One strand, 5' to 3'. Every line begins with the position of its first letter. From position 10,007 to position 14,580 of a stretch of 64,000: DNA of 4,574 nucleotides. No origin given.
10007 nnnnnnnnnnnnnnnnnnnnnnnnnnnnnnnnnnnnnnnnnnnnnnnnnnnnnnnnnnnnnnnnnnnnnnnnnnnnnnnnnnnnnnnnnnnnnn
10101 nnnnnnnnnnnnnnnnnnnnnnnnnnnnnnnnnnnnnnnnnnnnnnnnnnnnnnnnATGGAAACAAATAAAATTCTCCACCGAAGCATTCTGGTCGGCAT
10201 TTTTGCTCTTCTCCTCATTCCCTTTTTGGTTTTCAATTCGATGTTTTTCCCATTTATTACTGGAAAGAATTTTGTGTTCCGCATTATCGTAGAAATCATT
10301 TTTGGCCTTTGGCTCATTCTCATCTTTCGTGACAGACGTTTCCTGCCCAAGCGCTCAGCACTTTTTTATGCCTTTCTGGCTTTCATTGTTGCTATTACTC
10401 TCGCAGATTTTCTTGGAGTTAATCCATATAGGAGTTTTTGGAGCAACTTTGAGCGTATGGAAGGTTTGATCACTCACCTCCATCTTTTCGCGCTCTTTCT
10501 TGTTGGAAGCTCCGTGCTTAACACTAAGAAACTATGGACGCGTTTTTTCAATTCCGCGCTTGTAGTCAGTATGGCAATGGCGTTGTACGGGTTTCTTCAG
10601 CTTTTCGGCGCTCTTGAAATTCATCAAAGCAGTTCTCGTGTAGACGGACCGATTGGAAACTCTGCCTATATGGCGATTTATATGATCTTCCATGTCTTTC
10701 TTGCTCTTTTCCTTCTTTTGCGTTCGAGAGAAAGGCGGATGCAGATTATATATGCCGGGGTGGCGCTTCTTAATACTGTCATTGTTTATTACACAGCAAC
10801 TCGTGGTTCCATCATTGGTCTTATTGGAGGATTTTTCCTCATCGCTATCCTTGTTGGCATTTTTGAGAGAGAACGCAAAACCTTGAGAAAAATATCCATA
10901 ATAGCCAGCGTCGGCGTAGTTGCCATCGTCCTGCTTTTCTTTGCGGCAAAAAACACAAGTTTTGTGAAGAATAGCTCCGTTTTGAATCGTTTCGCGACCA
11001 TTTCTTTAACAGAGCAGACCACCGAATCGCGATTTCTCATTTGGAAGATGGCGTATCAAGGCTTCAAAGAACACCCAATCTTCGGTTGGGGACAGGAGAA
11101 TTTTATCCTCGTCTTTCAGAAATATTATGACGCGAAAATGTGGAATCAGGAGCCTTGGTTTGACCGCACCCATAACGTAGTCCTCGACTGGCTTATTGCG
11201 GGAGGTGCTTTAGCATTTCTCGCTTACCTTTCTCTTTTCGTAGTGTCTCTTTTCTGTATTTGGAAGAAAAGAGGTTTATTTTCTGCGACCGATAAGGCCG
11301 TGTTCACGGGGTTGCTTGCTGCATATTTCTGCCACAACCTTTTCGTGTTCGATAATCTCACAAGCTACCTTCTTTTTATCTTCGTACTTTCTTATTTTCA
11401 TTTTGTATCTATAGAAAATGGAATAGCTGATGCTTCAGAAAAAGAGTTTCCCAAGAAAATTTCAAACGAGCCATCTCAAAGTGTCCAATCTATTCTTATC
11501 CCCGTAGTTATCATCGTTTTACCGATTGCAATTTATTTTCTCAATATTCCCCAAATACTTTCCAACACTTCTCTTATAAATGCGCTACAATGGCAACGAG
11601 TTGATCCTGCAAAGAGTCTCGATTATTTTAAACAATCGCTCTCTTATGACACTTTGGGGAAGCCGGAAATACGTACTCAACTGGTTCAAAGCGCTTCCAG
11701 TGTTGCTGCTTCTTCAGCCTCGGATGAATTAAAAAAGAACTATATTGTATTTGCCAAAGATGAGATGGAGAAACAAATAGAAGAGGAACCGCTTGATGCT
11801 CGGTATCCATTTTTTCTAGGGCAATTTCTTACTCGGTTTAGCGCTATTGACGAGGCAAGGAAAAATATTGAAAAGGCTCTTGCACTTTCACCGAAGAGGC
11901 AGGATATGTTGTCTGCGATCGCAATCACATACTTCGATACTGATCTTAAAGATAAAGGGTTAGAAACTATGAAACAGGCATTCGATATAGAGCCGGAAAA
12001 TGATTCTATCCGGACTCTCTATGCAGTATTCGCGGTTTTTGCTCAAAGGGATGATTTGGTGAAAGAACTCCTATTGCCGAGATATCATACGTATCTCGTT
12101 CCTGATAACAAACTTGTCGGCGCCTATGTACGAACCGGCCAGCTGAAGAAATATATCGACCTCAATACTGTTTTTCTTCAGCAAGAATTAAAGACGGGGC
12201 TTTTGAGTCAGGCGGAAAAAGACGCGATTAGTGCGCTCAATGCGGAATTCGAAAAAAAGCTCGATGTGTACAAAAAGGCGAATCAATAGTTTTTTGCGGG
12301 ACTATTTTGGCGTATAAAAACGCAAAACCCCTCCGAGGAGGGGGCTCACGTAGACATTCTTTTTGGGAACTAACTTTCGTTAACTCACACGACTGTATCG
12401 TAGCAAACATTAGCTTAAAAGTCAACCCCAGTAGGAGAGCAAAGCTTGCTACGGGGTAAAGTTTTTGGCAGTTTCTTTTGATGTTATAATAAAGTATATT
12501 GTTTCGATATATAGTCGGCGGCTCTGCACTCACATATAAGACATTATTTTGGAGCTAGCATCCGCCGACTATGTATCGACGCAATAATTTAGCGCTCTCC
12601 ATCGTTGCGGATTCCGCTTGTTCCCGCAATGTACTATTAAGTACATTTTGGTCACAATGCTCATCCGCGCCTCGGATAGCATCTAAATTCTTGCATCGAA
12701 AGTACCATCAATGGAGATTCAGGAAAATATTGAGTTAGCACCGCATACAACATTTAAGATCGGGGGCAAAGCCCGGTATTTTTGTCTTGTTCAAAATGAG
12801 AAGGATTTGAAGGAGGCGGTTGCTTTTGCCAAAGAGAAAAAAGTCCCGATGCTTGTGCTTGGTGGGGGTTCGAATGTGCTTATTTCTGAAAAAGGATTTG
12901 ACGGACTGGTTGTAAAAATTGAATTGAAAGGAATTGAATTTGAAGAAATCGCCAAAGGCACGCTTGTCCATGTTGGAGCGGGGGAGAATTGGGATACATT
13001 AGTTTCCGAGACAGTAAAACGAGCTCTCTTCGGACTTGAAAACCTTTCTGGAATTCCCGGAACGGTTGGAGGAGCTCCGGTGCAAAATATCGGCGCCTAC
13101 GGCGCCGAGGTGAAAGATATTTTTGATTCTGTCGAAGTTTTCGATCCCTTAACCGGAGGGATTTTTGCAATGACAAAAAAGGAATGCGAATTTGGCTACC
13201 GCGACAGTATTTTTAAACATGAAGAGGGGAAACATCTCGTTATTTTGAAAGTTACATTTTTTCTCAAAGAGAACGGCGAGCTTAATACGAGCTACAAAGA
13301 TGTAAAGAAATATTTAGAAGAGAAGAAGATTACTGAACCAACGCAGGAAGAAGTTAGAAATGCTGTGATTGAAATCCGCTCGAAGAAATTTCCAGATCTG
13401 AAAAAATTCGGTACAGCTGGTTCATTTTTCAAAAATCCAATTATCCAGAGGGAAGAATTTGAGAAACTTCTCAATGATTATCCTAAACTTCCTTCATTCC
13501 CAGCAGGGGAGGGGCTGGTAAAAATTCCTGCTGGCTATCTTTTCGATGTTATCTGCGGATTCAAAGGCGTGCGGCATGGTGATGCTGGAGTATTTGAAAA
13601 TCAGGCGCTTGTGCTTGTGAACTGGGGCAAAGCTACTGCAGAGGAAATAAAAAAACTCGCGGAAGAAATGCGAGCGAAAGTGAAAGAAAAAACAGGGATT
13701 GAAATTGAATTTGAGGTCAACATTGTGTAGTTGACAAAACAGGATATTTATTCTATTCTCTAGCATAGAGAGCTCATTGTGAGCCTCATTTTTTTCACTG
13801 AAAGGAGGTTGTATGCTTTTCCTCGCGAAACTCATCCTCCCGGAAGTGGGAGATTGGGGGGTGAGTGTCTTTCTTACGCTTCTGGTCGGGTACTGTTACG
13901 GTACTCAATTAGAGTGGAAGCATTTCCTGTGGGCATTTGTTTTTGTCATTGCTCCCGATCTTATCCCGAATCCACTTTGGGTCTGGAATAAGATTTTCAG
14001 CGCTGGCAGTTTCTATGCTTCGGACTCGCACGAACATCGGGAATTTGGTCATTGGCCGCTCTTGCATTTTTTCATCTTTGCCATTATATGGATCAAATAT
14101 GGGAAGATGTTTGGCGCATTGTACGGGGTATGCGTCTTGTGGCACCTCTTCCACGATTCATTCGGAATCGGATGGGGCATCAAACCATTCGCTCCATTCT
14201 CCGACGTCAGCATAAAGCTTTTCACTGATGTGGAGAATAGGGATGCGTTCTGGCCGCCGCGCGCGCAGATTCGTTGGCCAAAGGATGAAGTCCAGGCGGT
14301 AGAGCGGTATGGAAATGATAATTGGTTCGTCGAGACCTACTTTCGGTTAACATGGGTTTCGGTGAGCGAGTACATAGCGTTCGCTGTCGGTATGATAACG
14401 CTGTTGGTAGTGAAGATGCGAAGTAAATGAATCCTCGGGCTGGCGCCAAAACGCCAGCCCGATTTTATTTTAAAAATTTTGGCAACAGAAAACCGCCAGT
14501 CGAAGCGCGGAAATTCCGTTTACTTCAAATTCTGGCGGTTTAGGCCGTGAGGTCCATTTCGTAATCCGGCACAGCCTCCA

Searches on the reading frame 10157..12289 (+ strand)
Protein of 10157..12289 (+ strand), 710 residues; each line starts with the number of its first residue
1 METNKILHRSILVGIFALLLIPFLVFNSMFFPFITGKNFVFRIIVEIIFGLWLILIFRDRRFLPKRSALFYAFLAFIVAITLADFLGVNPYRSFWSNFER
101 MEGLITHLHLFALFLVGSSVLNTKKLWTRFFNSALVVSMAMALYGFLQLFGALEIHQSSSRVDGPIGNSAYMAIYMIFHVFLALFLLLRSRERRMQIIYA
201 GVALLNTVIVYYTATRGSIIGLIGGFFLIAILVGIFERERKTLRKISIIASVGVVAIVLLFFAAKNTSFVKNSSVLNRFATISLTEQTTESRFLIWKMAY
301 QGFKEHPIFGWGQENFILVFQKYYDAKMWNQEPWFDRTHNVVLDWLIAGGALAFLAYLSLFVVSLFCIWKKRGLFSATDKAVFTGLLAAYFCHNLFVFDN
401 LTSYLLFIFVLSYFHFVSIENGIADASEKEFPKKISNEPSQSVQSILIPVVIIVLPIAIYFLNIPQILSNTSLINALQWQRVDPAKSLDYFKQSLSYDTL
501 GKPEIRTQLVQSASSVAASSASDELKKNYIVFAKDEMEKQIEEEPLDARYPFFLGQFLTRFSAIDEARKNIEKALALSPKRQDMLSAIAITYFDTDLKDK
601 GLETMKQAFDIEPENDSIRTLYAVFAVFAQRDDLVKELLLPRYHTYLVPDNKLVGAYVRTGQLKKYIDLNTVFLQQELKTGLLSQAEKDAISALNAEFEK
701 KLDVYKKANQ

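Call 4: search_protein_families(library=pfam, proteins=[window:10157-12289:+], max_evalue=0.01)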
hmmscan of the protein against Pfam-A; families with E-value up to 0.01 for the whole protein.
window:10157-12289:+ (710 aa): 3 families
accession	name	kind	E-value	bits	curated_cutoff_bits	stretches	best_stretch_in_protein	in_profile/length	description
PF04932.20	Wzy_C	-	2.9e-22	79.5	31.7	1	202-358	2-149/149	O-Antigen ligase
PF23914.1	TPR_CcmH_CycH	-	0.0005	20.4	42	1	540-627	42-132/158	Cytochrome c-type biogenesis protein H TPR domain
PF14559.12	TPR_19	-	0.00072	20.3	25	1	564-623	7-66/68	Tetratricopeptide repeat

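Call 5: search_protein_families(library=ncbifam, proteins=[window:10157-12289:+], max_evalue=0.001)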
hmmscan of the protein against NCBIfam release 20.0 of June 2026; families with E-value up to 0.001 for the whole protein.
window:10157-12289:+ (710 aa): 2 families
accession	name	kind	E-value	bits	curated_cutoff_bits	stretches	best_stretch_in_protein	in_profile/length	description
TIGR00947.1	2A73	equivalog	5.8e-12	45.3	366.4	1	29-365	31-362/425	IctB family putative bicarbonate transporter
NF040959.1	MamA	equivalog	1.8e-06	27.5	200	1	532-612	123-203/204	magnetosome protein MamA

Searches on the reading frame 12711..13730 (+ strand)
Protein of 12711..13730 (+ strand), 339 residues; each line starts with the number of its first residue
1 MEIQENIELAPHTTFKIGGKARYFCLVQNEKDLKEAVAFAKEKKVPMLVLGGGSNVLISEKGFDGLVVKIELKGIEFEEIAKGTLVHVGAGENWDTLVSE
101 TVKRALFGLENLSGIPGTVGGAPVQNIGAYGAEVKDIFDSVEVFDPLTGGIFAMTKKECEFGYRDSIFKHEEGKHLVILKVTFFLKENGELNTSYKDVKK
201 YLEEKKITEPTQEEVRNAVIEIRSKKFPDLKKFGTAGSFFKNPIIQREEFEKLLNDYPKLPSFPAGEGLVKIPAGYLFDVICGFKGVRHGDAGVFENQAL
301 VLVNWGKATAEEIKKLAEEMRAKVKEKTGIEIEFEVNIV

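Call 8: search_protein_families(library=pfam, proteins=[window:12711-13730:+], max_evalue=0.001)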
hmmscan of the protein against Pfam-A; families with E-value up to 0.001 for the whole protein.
window:12711-13730:+ (339 aa): 2 families
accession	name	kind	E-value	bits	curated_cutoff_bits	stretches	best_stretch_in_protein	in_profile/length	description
PF01565.28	FAD_binding_4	-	6.5e-28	97.6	26.4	1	23-146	3-131/139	FAD binding domain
PF02873.21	MurB_C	-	1.2e-23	83.6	27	1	214-339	1-99/99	UDP-N-acetylenolpyruvoylglucosamine reductase, C-terminal domain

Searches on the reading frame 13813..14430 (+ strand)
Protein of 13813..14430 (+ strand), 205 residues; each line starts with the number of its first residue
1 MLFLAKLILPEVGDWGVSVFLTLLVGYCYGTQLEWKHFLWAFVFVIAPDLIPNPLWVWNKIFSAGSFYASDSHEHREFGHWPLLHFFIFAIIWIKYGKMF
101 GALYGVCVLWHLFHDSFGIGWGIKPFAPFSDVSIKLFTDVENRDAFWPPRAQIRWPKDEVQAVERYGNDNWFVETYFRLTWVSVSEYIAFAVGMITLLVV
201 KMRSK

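Call 8: search_protein_families(library=pfam, proteins=[window:13813-14430:+], max_evalue=0.001)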
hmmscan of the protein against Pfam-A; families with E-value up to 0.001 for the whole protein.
window:13813-14430:+ (205 aa): 1 family
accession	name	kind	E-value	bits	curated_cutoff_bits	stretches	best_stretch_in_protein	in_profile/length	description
PF04307.19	YdjM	-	1.5e-05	25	29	1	21-137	13-129/176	YdjM inner membrane protein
